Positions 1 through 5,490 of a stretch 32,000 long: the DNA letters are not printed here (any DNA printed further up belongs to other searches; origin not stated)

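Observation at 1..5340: Giant GHKL-ATPase / DUF3883 protein missing from the ORF track, next to a mobile island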

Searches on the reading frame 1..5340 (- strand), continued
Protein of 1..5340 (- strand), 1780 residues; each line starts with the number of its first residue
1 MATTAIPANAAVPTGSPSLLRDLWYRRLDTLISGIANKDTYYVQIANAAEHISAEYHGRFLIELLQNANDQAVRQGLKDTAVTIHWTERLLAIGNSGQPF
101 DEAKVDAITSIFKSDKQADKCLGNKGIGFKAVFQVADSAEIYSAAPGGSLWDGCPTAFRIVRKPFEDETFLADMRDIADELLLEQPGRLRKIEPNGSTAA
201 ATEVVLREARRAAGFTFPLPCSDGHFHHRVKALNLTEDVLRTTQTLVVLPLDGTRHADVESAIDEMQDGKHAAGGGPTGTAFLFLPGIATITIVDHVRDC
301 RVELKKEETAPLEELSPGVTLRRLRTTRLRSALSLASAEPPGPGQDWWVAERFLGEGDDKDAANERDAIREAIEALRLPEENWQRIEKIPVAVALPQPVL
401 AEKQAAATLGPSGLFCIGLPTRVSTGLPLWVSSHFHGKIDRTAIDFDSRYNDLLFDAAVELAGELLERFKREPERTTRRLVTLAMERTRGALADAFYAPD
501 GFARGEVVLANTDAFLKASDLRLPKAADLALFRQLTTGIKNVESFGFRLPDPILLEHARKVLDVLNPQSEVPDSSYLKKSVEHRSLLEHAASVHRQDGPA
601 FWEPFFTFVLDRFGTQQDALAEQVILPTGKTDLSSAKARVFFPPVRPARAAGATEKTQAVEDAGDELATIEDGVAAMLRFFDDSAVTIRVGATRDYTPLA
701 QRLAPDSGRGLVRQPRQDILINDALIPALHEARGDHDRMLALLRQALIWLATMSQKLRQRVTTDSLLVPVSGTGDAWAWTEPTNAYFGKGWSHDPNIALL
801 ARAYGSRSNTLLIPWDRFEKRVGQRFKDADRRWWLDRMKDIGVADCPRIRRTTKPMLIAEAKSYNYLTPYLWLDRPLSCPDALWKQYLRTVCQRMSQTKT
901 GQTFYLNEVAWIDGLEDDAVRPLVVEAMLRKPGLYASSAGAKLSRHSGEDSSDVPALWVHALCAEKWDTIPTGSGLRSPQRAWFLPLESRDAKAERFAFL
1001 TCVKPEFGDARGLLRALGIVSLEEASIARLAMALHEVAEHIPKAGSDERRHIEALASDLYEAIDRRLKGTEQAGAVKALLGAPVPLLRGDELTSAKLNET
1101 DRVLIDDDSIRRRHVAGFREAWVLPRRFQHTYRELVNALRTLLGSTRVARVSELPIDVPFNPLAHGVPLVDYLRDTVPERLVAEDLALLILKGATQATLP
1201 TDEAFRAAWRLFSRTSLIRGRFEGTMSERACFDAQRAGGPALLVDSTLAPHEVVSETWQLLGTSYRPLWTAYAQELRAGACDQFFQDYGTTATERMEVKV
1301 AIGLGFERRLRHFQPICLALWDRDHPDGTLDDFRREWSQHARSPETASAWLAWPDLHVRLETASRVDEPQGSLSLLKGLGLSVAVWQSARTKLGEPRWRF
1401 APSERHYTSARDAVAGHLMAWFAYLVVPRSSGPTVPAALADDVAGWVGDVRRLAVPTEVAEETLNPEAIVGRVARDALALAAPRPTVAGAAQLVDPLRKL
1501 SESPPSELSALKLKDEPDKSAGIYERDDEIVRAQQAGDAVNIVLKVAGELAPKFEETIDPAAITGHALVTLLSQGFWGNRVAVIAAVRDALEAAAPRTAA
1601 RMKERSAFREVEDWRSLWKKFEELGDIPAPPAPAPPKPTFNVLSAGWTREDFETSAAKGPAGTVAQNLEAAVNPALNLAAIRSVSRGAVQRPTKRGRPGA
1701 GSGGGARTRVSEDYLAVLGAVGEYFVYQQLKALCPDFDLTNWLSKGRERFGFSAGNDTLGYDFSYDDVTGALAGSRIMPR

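Call 14: search_protein_families(library=padloc, proteins=[P0001], max_evalue=0.001)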
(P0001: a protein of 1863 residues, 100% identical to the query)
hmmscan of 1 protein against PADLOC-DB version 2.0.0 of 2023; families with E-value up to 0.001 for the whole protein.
P0001 (1863 aa): 7 families
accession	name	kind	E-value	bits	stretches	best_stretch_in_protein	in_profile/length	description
PDLC03966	TmtA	-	1.2e-85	286.5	2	21-1065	7-1012/1655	-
PDLC03971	TmtA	-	2e-84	282.2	2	19-1404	16-1368/1782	-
PDLC03964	TmtA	-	8.7e-52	174.5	2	38-482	27-370/1538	-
PDLC03972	TmtA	-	3.1e-33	113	3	43-144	24-128/1302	-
PDLC03965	TmtA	-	3.4e-28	96.2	1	53-144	26-115/1370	-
PDLC03970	TmtA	-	2.8e-17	60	1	49-138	56-137/1552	-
PDLC03969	TmtA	-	1e-08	31.3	1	405-462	278-336/1563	-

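Call 29: find_related_loci(query=A1, collection=genome_contigs, flank=10000)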
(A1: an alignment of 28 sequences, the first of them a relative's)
Query A1 (1863 aa) in genome_contigs; peptide patterns used: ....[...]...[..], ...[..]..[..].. (x = any residue, [..] = any of these).
312 stretches matched a pattern; 267 encode a relative of the query (tblastn E <= 1e-3); the best 80 are kept; 80 distinct loci.
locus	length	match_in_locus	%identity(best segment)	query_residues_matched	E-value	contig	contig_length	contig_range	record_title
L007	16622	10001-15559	55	19-1860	0e+0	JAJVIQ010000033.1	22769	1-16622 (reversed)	MAG: Gammaproteobacteria bacterium isolate Bin_9R c_000000005157, whole genome shotgun sequence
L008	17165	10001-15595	55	7-1860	0e+0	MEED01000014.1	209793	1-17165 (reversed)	MAG: Lautropia sp. SCN 69-89 ABS56_C0014, whole genome shotgun sequence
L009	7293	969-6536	41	8-1860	0e+0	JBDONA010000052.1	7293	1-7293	MAG: Fuerstiella sp. isolate FK190211_WC_24_26_27_29_metabat1_scaf2bin.102 NODE_9001_length_7293_cov_2.698995, whole gen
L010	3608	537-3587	52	19-1023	0e+0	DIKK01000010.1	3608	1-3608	MAG TPA_asm: Dehalococcoidia bacterium UBA5620 UBA5620_contig_122178, whole genome shotgun sequence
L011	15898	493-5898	34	23-1860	0e+0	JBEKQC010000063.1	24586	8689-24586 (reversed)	MAG: Terriglobales bacterium isolate SPRUCE 479 SPRUCE_479_63, whole genome shotgun sequence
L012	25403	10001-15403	34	23-1862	0e+0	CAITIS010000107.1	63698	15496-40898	MAG: uncultured planctomycete isolate AlinenLipids_bin-9348 genome assembly, contig: bin-9348:107/159, whole genome shot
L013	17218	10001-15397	34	23-1863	0e+0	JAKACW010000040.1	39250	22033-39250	MAG: Proteobacteria bacterium isolate WH4.bin33 NODE_730_length_39250_cov_2.167165, whole genome shotgun sequence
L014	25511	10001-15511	32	20-1857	0e+0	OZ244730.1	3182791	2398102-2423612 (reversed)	MAG: Arenicellales bacterium isolate 47a2fcf5-af63-40bb-846f-e483aacbb5bc genome assembly, chromosome: 1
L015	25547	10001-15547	33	20-1860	0e+0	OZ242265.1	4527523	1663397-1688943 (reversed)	MAG: Gammaproteobacteria bacterium isolate e770b403-878d-4ab6-9ba2-f911db374a53 genome assembly, chromosome: 1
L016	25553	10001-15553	32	20-1860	0e+0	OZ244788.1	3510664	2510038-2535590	MAG: uncultured Pseudohongiella sp. isolate 557b9bf4-2e8a-47be-828a-ee55f768ebc5 genome assembly, chromosome: 1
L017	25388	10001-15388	32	20-1860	0e+0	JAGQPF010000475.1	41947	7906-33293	MAG: Planctomycetales bacterium isolate HKST-UBA33 k127_2204894, whole genome shotgun sequence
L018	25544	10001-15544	31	20-1848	0e+0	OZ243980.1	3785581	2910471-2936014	MAG: Arenicellales bacterium isolate 2bc81a4a-70f0-4651-b542-e07c7ba8b5a8 genome assembly, chromosome: 1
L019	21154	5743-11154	34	18-1863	0e+0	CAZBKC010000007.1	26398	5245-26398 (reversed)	MAG TPA_asm: uncultured Steroidobacter sp. isolate SRP344714_co2_157 genome assembly, contig: NODE_4655_length_26398_cov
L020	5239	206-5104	31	23-1695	0e+0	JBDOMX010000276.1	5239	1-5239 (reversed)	MAG: Planctomycetaceae bacterium isolate FK190211_WC_24_26_27_29_metabat1_scaf2bin.058_VB NODE_14863_length_5239_cov_1.3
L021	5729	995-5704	31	23-1630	0e+0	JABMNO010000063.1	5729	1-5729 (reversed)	MAG: Chloroflexota bacterium isolate bin.490 k141_5038462, whole genome shotgun sequence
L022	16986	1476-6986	32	20-1857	0e+0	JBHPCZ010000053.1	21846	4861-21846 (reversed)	Thermodesulfobacteriota bacterium isolate SAG AM-311-M20 NODE_53_length_21846_cov_27.902116, whole genome shotgun sequen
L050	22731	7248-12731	32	19-1855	0e+0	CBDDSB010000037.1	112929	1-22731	uncultured bacterium isolate s10a_84 genome assembly, contig: k141_905464, whole genome shotgun sequence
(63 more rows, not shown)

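Call 31: search_dna_similar(query=P0001, collection=plasmids, mode=protein, max_rows=20)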
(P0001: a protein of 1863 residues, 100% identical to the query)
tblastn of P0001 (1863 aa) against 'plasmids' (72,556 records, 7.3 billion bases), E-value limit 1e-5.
Records with a match: 20; places in all: 20; records where one place covers at least 80% of the query: 0.
Best place of each record, by identity: <60% 20.
By first word of the organism name: Rhizobium 2; Sphingobium 2; Hymenobacter 2; Candidatus 1; Sphingomonas 1; Neorhizobium 1; Burkholderia 1; Rhizorhabdus 1; Natronobeatus 1; Haematobacter 1; and 7 more.
By predicted mobility (MOB-suite, as given by PLSDB): non-mobilizable 12; conjugative 7; mobilizable 1.
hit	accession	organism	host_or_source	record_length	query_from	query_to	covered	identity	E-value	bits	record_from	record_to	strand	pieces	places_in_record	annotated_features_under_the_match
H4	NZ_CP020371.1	Candidatus Thiodictyon syntrophicum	meromictic lake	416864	45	287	13%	28.9%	7e-7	62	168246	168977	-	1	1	hypothetical protein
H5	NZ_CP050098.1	Rhizobium leguminosarum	Trifolium pratense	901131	24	212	10%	32.9%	5e-14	86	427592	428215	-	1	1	DUF3883 domain-containing protein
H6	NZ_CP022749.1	Sphingobium xenophagum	cell culture,electronic ...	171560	26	158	7%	38.1%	6e-13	82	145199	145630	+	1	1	DUF3883 domain-containing protein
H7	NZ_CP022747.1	Sphingobium xenophagum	cell culture,electronic ...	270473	26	158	7%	38.1%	6e-13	82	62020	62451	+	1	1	DUF3883 domain-containing protein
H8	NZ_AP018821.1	Sphingomonas bisphenolicum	-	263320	26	158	7%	38.1%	6e-13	82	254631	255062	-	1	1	DUF3883 domain-containing protein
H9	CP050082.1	Rhizobium leguminosarum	Trifolium pratense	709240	39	158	6%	42.2%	8e-16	92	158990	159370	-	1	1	DUF3883 domain-containing protein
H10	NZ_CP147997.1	Neorhizobium sp. EC2-8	-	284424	13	147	7%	36.7%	1e-13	84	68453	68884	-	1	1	hypothetical protein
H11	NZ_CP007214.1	Burkholderia plantarii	-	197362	39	149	6%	44.0%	6e-15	89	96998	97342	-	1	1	DUF3883 domain-containing protein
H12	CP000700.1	Rhizorhabdus wittichii RW1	-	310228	39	153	6%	41.6%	3e-13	84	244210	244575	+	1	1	hypothetical protein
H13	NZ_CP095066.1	Hymenobacter volaticus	single cell,air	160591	25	144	6%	37.7%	5e-6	60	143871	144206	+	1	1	hypothetical protein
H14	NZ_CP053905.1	Hymenobacter sp. BRD67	cell culture,soil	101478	45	161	6%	37.2%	6e-8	66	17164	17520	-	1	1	ATP-binding protein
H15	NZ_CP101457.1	Natronobeatus ordinarius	cell culture,sediment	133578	27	143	6%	34.7%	6e-6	59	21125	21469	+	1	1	hypothetical protein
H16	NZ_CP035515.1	Haematobacter massiliensis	single cell,human skin swab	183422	16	145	7%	31.1%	1e-6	62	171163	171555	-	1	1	hypothetical protein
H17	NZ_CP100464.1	Salinigranum marinum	cell culture,Saline soil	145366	20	143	7%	31.5%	4e-6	60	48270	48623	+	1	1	ATP-binding protein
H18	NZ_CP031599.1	Roseovarius indicus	pure culture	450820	40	143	6%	36.7%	1e-9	71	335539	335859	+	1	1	DUF3883 domain-containing protein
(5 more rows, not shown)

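Call 50: find_encoding_contigs(protein=P0004, flank=10000, max_places=2)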
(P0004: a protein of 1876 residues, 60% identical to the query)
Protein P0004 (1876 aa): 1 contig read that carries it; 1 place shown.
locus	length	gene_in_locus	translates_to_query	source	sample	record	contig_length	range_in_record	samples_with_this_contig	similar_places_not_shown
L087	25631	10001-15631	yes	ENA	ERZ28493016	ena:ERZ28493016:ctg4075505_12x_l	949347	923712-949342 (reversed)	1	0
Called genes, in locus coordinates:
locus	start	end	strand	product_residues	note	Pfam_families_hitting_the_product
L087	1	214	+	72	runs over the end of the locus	?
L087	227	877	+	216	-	PF01618:MotA_ExbB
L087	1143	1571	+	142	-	PF02472:ExbD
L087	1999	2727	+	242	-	-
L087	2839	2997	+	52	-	-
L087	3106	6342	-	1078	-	PF00580:UvrD-helicase, PF13245:AAA_19, PF13361:UvrD_C, PF13538:UvrD_C_2 (faint), PF12705:PDDEXK_1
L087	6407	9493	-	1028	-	PF12705:PDDEXK_1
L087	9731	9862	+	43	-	-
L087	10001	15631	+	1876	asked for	PF13020:NOV_C (weak)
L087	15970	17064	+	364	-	PF13565:HTH_32 (weak), PF00665:rve (weak), PF13683:rve_3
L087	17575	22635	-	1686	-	-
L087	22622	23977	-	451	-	PF26611:MAD7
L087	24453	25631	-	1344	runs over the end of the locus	PF08378:NERD (weak), PF07714:PK_Tyr_Ser-Thr (faint), PF00069:Pkinase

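Call 51: find_encoding_contigs(protein=P0029, flank=10000, max_places=2)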
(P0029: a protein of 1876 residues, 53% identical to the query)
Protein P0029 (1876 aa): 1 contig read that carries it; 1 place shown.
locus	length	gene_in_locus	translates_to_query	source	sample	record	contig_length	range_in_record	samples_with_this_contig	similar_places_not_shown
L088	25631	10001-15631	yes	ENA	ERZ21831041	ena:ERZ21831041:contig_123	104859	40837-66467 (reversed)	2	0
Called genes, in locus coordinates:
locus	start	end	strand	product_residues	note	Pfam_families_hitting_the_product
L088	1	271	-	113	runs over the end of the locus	-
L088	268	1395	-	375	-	-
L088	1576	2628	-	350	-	PF00817:IMS, PF21999:IMS_HHH_1 (weak), PF11799:IMS_C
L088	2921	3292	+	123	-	-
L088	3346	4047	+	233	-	-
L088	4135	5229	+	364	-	PF13191:AAA_16 (faint), PF13173:AAA_14 (weak), PF13401:AAA_22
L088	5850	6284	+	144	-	-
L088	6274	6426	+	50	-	-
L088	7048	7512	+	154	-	-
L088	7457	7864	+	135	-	-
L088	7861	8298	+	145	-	-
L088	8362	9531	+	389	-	-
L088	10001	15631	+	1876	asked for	PF13020:NOV_C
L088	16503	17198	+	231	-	PF13560:HTH_31 (weak)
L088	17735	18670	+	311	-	PF13182:DUF4007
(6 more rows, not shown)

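Call 52: find_encoding_contigs(protein=P0072, flank=8000, max_places=1)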
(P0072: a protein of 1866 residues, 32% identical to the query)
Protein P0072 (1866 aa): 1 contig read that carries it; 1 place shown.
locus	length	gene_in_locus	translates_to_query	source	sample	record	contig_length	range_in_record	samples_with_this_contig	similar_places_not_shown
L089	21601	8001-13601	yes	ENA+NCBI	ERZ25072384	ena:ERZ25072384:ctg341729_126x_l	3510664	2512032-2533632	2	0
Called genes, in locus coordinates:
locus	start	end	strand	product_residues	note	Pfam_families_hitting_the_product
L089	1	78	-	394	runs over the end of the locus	PF05762:VWA_CoxE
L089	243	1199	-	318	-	PF00004:AAA (weak), PF07726:AAA_3 (faint), PF07728:AAA_5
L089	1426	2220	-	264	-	PF00941:FAD_binding_5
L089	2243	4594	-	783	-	PF01315:Ald_Xan_dh_C, PF02738:MoCoBD_1, PF20256:MoCoBD_2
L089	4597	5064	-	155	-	PF00111:Fer2 (weak), PF01799:Fer2_2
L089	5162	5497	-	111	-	-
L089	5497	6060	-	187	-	PF06240:COXG, PF10604:Polyketide_cyc2, PF03364:Polyketide_cyc (weak)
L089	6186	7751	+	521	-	PF02776:TPP_enzyme_N, PF02775:TPP_enzyme_C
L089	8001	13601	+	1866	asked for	PF13020:NOV_C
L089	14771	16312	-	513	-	PF00474:SSF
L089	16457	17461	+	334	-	PF04909:Amidohydro_2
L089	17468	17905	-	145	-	PF13622:4HBT_3 (weak), PF03061:4HBT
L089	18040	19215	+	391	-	PF07690:MFS_1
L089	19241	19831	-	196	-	PF04264:YceI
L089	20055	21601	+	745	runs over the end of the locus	PF07992:Pyr_redox_2, PF00070:Pyr_redox (weak), PF00586:AIRS, PF02769:AIRS_C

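Call 53: find_encoding_contigs(protein=P0099, flank=8000, max_places=1)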
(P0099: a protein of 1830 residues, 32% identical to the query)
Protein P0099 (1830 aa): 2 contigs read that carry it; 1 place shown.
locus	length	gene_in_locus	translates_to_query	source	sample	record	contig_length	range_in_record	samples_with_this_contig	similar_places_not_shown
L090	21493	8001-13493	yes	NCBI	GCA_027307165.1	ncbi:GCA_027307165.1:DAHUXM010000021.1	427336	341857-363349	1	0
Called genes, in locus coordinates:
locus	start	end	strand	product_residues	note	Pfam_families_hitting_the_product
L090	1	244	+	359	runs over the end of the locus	-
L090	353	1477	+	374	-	PF13481:AAA_25 (faint), PF03796:DnaB_C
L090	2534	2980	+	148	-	-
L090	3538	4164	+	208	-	PF02923:BamHI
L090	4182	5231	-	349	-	PF01555:N6_N4_Mtase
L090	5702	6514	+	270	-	PF00239:Resolvase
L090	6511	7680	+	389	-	-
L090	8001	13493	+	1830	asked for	PF13020:NOV_C (weak)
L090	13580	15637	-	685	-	-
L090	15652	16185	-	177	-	-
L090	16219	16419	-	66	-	-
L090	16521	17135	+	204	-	PF01844:HNH (weak), PF14279:HNH_5 (weak)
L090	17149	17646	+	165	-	PF22522:DUF6998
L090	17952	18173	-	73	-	-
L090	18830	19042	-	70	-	-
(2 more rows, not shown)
